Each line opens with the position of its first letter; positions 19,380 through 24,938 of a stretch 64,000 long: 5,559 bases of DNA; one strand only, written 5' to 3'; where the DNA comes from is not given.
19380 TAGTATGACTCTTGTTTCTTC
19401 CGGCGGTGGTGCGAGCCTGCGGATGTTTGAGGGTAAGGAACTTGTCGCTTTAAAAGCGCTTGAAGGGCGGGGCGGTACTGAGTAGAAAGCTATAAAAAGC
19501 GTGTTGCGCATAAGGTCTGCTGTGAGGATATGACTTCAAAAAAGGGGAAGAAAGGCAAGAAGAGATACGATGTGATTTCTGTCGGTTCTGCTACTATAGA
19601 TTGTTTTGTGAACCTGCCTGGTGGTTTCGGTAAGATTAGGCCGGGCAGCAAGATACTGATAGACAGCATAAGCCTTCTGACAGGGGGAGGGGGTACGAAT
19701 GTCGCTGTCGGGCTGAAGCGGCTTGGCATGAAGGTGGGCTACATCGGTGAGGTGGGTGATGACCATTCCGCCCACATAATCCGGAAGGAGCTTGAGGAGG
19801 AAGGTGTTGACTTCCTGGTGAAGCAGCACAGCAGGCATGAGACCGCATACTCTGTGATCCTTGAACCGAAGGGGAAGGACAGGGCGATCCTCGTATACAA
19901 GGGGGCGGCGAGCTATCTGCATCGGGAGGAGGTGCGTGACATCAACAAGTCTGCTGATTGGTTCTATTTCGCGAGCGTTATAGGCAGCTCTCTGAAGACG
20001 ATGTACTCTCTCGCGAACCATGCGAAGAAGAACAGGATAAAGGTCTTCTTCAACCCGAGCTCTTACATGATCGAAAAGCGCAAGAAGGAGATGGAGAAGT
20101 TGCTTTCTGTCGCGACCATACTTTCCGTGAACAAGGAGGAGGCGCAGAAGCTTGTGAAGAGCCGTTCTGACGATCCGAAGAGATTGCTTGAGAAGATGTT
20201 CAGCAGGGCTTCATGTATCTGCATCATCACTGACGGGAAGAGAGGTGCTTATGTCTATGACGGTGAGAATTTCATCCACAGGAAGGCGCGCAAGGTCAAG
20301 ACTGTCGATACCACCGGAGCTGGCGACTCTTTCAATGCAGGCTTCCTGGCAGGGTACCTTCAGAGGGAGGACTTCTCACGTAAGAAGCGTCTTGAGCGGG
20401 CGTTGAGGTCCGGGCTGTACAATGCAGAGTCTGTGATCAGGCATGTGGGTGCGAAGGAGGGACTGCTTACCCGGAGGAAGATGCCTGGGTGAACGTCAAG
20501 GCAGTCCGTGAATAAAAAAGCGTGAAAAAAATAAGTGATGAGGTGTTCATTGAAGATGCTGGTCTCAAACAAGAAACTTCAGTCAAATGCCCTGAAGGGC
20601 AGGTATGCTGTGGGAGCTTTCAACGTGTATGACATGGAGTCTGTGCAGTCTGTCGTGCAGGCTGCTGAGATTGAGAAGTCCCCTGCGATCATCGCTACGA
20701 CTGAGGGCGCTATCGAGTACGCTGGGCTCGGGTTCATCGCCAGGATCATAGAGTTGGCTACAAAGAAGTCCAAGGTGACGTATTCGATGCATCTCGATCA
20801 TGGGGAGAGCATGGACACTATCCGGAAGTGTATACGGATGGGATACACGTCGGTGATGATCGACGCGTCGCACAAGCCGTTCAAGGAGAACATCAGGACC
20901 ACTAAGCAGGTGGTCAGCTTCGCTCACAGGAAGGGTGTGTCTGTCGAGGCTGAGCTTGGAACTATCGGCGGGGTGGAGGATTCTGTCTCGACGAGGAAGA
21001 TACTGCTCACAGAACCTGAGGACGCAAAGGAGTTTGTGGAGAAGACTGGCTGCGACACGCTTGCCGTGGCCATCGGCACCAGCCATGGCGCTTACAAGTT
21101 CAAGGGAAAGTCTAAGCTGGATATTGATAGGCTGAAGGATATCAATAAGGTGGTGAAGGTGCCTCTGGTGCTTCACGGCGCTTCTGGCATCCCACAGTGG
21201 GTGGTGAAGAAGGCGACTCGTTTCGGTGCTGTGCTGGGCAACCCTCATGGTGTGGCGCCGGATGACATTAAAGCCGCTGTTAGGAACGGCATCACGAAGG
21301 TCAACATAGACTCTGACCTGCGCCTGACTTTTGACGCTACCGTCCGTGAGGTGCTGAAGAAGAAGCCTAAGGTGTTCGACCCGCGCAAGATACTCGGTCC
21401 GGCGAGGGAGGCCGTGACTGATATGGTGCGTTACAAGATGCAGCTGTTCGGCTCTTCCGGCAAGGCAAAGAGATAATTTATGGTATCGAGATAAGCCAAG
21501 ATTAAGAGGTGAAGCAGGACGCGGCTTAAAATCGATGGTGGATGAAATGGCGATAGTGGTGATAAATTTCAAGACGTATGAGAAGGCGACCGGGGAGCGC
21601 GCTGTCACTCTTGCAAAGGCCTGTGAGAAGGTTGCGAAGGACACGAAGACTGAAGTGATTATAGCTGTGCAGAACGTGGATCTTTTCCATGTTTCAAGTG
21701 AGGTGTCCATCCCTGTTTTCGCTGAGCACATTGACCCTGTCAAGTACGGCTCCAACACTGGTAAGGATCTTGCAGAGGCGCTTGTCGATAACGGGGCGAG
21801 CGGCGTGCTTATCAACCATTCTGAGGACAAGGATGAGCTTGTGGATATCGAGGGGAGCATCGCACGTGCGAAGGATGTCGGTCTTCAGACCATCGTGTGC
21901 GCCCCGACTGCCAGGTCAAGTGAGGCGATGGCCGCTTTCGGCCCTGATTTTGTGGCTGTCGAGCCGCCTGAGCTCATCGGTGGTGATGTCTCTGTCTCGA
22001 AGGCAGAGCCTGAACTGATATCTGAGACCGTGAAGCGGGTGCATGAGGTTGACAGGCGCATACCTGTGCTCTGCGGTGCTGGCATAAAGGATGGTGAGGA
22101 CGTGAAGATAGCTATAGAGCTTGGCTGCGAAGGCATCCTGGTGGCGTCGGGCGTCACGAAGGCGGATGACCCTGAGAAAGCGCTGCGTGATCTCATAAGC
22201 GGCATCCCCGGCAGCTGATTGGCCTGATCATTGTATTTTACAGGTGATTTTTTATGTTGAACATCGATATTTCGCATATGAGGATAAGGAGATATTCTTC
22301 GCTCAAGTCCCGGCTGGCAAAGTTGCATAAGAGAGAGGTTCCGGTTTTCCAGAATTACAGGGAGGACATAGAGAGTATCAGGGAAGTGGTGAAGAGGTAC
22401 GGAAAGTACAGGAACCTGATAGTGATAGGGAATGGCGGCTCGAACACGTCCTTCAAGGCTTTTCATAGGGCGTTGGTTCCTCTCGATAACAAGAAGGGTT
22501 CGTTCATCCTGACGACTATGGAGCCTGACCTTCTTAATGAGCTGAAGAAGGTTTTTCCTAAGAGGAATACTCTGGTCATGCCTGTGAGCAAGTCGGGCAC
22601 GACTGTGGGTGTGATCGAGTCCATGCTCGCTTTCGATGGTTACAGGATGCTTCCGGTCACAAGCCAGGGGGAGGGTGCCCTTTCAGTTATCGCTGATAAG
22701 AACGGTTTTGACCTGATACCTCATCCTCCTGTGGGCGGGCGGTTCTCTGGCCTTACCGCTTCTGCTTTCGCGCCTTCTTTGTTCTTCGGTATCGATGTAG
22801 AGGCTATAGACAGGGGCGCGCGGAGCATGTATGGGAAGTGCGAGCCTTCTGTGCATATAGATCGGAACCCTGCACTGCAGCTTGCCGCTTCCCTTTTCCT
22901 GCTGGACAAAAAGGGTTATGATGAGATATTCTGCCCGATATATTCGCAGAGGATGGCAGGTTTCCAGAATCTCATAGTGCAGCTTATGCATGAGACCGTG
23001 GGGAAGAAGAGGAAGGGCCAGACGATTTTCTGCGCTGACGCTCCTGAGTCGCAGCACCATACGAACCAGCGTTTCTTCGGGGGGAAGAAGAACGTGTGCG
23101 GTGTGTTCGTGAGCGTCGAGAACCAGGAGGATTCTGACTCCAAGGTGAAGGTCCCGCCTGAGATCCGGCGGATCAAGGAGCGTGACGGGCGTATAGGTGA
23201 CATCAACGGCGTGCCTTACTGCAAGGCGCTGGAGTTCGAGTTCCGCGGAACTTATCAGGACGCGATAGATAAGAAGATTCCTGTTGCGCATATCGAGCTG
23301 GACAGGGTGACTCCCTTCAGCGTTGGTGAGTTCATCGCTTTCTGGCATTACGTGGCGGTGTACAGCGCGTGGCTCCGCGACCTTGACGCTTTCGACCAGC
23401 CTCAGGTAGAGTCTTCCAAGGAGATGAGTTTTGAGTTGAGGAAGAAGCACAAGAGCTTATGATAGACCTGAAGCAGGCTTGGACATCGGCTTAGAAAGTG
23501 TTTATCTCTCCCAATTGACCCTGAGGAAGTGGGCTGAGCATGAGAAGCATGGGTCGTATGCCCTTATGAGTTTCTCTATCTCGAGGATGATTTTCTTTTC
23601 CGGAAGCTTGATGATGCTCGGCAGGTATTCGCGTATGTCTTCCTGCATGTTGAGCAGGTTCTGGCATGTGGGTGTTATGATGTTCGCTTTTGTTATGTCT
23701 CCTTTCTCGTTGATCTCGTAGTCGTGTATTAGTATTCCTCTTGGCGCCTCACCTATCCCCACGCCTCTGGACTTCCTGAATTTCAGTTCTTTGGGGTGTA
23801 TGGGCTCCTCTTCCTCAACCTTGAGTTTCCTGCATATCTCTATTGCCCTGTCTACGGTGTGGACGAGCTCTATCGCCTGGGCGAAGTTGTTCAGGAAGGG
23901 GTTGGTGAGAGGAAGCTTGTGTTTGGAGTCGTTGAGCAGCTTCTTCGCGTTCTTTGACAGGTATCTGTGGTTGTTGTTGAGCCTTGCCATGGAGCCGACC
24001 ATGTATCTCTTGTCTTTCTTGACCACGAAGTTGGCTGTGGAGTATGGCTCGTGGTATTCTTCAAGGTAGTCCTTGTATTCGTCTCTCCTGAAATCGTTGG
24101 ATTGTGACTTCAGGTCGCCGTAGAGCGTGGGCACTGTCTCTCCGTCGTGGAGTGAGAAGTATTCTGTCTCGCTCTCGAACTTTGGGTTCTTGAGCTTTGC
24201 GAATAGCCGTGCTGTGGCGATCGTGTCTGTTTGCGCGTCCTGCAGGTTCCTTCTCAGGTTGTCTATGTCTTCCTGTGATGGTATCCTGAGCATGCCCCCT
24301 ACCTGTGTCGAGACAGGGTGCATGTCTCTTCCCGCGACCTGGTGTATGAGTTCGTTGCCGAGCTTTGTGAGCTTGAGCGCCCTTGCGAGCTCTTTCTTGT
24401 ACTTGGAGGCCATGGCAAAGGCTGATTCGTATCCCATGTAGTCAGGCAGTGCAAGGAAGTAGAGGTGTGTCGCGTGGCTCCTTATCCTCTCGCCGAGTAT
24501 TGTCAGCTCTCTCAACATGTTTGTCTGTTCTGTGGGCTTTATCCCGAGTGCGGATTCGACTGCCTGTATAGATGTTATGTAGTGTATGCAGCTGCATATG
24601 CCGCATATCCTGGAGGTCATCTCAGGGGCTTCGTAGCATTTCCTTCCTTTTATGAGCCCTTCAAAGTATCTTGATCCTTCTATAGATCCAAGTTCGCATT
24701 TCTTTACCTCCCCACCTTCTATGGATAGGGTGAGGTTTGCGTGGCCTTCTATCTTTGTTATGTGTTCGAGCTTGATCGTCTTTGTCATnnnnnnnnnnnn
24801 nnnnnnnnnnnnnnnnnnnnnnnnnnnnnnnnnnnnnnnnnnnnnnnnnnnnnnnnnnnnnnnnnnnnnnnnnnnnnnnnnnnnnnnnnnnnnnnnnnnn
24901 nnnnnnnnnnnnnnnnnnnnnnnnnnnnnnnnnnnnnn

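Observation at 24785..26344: Hydrogenase small subunit carrying histone-H1-like poly-lysine tails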

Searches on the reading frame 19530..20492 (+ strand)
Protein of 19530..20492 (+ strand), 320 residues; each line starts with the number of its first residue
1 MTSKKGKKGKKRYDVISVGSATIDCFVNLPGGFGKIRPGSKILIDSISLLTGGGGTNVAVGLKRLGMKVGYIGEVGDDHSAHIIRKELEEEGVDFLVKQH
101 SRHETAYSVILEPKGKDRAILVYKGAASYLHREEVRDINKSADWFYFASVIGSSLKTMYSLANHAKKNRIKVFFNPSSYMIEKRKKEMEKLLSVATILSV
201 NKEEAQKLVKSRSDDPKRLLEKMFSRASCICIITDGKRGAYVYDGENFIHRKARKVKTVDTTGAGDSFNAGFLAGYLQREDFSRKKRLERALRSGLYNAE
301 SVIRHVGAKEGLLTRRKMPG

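Call 6: search_protein_families(library=pfam, proteins=[window:19530-20492:+])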
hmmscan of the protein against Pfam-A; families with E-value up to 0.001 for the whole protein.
window:19530-20492:+ (320 aa): 2 families
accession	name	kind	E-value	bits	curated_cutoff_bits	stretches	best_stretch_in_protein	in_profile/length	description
PF00294.29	PfkB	-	1.4e-52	179.3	25.8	1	14-312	3-299/302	pfkB family carbohydrate kinase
PF08543.17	Phos_pyr_kin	-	5.6e-06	26.3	27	1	185-280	110-215/246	Phosphomethylpyrimidine kinase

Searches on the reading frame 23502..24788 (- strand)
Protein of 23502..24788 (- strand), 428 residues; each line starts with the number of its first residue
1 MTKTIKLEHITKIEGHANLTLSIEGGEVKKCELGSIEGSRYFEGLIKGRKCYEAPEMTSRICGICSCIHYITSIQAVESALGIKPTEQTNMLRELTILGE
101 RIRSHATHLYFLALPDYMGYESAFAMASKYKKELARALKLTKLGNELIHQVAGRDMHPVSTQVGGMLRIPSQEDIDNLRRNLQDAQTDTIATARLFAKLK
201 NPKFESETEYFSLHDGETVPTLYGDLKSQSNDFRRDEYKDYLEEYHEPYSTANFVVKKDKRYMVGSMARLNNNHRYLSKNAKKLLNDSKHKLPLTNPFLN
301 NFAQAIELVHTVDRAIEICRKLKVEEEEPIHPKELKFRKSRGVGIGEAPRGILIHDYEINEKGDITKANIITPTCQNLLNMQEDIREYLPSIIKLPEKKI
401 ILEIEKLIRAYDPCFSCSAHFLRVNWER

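Call 6: search_protein_families(library=pfam, proteins=[window:23502-24788:-])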
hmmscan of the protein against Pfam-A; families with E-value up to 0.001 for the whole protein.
window:23502-24788:- (428 aa): 1 family
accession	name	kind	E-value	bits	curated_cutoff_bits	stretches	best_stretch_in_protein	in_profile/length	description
PF00374.24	NiFeSe_Hases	-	1.1e-32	114.1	25.8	2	40-139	1-100/508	Nickel-dependent hydrogenase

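Call 7: search_protein_families(library=ncbifam, proteins=[window:23502-24788:-])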
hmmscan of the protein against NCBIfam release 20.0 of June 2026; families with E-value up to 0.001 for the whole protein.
window:23502-24788:- (428 aa): 10 families
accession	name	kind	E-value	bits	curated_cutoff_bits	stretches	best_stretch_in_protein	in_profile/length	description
NF040832.1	sulfhyd_HydA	equivalog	1.8e-91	307.4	880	1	4-423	4-425/426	NADPH-dependent hydrogenase/sulfhydrogenase 1 subunit alpha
NF040828.1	sulfhyd_ShyA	equivalog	4.1e-90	302.6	700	1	5-423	3-414/415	NAD(P)-dependent hydrogenase/sulfhydrogenase 2 subunit alpha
TIGR03295.1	frhA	equivalog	2.2e-46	158.7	392.5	1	1-425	1-400/412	coenzyme F420 hydrogenase subunit alpha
NF041785.2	VhuA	equivalog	2.8e-46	157.9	800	1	5-388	4-412/418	F420-non-reducing hydrogenase Vhu subunit A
NF033181.1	NiFeSe_hydrog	equivalog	7.6e-40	137.2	600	2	4-119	3-117/507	nickel-dependent hydrogenase large subunit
NF045518.1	H2_NiFeSe_large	exception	6.1e-35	121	780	2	4-175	3-188/485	NiFeSe hydrogenase large subunit HysA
NF007778.0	PRK10467.1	equivalog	4.8e-27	94.5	969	2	1-135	1-134/567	hydrogenase 2 large subunit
NF007550.0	PRK10170.1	equivalog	7.1e-22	77.5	1101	2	7-138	21-152/597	Ni/Fe-hydrogenase large subunit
NF041786.2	VhuU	equivalog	1.1e-07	31.5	70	1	404-422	11-29/45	F420-non-reducing hydrogenase selenoprotein subunit VhuU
NF004739.1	PRK06075.1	equivalog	1.2e-05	24.3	360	1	14-195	13-182/384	NADH-quinone oxidoreductase subunit D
